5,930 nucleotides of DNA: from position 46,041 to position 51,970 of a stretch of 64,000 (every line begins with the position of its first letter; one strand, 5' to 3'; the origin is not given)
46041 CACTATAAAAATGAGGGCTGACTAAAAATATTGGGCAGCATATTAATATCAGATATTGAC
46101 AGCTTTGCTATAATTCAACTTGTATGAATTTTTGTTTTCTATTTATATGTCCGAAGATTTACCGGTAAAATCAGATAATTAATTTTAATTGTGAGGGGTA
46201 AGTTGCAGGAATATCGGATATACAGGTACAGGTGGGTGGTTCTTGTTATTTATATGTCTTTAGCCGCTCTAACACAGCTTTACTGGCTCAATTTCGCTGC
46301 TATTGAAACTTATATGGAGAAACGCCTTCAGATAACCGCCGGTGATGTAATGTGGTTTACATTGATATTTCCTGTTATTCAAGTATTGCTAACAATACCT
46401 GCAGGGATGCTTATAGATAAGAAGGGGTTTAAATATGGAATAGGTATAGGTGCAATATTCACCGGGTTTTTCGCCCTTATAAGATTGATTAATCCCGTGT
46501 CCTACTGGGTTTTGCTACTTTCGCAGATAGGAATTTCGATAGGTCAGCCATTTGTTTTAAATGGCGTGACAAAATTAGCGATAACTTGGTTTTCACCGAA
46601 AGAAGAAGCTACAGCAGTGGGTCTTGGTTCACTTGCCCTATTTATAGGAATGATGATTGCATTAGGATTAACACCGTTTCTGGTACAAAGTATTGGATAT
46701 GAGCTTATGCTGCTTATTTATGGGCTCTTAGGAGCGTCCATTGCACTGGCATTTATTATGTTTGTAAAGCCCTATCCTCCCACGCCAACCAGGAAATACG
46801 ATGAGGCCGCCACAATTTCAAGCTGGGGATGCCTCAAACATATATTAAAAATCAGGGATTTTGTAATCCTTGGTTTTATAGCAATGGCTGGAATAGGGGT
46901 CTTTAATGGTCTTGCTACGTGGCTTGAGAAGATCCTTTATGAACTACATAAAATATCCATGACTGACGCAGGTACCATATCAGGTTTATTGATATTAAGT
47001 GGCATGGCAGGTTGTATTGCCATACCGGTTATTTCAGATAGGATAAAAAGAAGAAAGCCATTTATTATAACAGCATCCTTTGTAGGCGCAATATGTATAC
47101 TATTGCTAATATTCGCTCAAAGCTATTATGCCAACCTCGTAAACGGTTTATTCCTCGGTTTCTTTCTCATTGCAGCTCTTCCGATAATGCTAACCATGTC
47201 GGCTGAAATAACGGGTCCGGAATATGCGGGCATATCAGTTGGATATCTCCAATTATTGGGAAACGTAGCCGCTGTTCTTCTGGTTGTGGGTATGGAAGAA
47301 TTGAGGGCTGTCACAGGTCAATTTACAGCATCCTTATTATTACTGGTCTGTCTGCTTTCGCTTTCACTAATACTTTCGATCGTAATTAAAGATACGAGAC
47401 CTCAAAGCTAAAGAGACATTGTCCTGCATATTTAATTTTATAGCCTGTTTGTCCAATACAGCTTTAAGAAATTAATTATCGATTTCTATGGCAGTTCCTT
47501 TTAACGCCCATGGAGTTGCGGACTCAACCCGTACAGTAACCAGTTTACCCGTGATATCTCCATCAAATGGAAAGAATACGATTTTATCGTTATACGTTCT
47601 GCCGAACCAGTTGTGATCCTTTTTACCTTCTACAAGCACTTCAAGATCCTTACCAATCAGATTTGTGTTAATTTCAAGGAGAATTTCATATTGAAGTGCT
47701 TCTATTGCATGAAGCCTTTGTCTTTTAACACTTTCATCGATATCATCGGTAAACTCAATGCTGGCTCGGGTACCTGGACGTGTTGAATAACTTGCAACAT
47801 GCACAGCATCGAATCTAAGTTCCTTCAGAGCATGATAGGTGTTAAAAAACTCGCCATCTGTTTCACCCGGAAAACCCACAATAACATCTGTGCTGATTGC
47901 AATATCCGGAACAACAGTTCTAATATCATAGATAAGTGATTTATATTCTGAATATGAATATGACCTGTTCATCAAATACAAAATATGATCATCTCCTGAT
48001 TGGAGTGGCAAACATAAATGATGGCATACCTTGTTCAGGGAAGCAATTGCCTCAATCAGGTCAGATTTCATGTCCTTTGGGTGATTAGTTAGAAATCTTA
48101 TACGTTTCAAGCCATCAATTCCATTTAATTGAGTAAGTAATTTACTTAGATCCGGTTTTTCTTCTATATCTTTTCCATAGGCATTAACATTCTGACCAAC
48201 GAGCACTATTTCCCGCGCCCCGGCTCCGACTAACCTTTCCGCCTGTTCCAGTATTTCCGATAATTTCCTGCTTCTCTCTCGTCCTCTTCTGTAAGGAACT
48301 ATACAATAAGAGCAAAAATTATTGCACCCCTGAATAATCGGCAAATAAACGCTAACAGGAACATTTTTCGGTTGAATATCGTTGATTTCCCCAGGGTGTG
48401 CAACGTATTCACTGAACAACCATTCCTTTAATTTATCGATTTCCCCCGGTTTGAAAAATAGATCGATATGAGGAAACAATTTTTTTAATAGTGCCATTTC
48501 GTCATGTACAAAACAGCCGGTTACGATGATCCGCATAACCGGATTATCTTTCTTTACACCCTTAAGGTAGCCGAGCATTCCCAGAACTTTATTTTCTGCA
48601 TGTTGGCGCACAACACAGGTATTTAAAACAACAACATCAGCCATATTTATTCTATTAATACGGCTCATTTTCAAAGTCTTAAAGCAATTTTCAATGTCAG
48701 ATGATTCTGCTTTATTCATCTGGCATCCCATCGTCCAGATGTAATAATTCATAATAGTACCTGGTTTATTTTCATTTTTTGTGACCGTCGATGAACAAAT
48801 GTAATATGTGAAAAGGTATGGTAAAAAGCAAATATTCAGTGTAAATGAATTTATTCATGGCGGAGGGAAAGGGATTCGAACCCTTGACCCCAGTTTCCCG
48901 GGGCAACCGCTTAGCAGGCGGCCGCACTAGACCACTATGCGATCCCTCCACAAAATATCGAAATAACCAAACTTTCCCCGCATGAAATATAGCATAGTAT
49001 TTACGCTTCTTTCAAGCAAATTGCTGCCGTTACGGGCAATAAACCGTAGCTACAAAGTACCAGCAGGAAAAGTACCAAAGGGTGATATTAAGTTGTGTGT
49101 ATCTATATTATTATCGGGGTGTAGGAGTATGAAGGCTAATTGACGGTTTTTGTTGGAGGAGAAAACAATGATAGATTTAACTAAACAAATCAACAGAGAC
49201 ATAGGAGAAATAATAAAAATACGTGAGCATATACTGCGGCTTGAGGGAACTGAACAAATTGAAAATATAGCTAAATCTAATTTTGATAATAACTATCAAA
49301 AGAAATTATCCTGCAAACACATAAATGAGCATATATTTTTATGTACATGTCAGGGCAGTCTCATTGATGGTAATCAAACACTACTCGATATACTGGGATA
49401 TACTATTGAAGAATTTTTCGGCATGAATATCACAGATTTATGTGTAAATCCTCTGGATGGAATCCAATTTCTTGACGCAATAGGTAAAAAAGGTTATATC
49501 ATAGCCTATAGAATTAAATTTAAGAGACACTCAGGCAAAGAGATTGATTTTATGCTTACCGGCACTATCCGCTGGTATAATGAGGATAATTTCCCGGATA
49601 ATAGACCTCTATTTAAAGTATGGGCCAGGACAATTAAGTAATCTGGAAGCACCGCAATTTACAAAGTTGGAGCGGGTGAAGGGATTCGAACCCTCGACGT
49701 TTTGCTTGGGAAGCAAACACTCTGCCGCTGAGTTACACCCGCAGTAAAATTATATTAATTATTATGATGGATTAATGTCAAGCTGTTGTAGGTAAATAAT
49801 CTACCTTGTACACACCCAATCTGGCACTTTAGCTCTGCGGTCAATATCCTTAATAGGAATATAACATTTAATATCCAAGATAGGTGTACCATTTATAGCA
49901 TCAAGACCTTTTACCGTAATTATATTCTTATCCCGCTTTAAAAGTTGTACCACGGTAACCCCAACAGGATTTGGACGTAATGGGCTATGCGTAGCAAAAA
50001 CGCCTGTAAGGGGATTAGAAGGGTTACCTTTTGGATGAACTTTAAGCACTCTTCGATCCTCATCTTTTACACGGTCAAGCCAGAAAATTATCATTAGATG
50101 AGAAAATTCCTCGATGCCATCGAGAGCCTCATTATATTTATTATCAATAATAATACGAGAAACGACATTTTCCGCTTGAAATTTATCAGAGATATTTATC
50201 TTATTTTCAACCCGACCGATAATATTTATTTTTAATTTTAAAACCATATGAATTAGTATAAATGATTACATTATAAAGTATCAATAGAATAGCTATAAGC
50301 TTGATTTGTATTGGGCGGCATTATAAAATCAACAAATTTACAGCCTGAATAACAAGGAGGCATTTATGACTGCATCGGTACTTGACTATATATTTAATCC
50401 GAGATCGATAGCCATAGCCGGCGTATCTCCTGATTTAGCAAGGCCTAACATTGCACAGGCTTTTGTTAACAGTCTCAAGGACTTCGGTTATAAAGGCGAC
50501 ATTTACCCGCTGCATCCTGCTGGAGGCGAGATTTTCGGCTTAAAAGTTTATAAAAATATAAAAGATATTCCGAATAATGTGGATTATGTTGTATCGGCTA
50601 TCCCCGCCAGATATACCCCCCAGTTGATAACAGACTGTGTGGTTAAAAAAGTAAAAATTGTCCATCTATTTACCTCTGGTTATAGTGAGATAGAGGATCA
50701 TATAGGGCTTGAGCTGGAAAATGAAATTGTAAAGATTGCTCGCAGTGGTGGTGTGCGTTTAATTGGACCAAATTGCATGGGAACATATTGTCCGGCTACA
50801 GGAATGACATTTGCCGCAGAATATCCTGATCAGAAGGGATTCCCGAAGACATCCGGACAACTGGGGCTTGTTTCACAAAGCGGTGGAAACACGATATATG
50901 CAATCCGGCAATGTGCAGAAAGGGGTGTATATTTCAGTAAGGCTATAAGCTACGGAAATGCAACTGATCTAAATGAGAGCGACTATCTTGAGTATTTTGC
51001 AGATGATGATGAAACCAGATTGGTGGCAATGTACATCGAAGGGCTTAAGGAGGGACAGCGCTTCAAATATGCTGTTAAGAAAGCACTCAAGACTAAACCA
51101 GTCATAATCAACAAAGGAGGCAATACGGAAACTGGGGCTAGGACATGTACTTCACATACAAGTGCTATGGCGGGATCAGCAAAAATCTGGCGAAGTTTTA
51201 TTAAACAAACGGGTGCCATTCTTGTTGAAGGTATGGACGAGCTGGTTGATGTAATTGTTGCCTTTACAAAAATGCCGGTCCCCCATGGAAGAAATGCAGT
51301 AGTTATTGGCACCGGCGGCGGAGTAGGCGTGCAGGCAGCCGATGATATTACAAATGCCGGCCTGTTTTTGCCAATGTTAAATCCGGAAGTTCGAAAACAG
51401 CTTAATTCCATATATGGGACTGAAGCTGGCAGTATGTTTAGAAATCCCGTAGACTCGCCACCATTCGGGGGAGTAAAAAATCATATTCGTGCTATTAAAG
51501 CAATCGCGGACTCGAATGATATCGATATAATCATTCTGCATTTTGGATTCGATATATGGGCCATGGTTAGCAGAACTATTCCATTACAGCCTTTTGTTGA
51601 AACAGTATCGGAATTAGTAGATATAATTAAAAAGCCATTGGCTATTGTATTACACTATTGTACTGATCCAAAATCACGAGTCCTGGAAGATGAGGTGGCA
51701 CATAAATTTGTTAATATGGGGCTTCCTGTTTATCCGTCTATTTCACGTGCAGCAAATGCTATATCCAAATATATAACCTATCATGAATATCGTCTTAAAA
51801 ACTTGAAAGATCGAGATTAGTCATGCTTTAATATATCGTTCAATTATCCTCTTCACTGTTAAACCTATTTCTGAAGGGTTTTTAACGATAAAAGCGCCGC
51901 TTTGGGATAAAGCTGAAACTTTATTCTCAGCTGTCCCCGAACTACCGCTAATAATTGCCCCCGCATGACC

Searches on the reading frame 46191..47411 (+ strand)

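Call 7: search_protein_families(library=pfam, proteins=[window:46191-47411:+])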
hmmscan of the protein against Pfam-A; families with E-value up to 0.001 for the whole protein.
window:46191-47411:+ (406 aa): 1 family
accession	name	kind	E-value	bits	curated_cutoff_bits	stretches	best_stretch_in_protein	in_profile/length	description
PF07690.21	MFS_1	-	7.4e-37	127.5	33.4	1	31-363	12-345/347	Major Facilitator Superfamily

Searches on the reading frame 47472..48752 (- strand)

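Call 7: search_protein_families(library=pfam, proteins=[window:47472-48752:-])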
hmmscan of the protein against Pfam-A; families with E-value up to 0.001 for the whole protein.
window:47472-48752:- (426 aa): 4 families
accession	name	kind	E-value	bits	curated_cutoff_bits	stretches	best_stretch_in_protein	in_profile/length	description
PF04055.27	Radical_SAM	-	3e-27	96.3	29.5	1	138-307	2-164/166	Radical SAM superfamily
PF00919.26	UPF0004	-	2.2e-22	79.3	27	1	3-100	2-97/98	Uncharacterized protein family UPF0004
PF01938.26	TRAM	-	1.2e-09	38.3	21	1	366-421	4-60/61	TRAM domain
PF18693.7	TRAM_2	-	6.3e-06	26.7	27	1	366-422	1-63/63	TRAM domain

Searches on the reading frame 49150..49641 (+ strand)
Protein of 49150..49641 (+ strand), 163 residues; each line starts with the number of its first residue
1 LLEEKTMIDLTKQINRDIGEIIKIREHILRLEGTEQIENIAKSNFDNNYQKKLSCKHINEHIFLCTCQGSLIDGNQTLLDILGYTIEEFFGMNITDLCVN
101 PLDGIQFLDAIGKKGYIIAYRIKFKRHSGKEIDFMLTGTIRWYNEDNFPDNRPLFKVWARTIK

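Call 72: search_protein_families(library=pfam, proteins=[window:49150-49641:+], max_evalue=0.001)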
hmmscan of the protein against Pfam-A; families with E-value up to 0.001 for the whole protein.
window:49150-49641:+ (163 aa): 1 family
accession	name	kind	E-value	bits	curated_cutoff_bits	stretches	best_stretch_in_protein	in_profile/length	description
PF13426.13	PAS_9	-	1.7e-08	35.1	27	1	60-139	2-82/103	PAS domain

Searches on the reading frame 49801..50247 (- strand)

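Call 72: search_protein_families(library=pfam, proteins=[window:49801-50247:-], max_evalue=0.001)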
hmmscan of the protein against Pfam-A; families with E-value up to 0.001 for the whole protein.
window:49801-50247:- (148 aa): 1 family
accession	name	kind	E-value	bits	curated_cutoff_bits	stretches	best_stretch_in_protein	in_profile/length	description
PF01980.22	TrmO_N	-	4e-30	104.9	26.8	1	25-134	9-116/116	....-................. O N-terminal domain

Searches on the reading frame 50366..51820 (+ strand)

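Call 7: search_protein_families(library=pfam, proteins=[window:50366-51820:+])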
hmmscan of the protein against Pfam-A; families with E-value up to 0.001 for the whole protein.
window:50366-51820:+ (484 aa): 3 families
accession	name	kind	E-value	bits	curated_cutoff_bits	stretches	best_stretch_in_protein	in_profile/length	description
PF13607.11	Succ_CoA_lig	-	1.1e-42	145.5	27.4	1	164-299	2-137/138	Succinyl-CoA ligase like flavodoxin domain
PF13380.12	CoA_binding_2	-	8.3e-18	65.4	22.8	1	13-140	1-113/116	CoA binding domain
PF02629.25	CoA_binding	-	3.1e-07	31.5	22.3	1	31-105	20-97/97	CoA binding domain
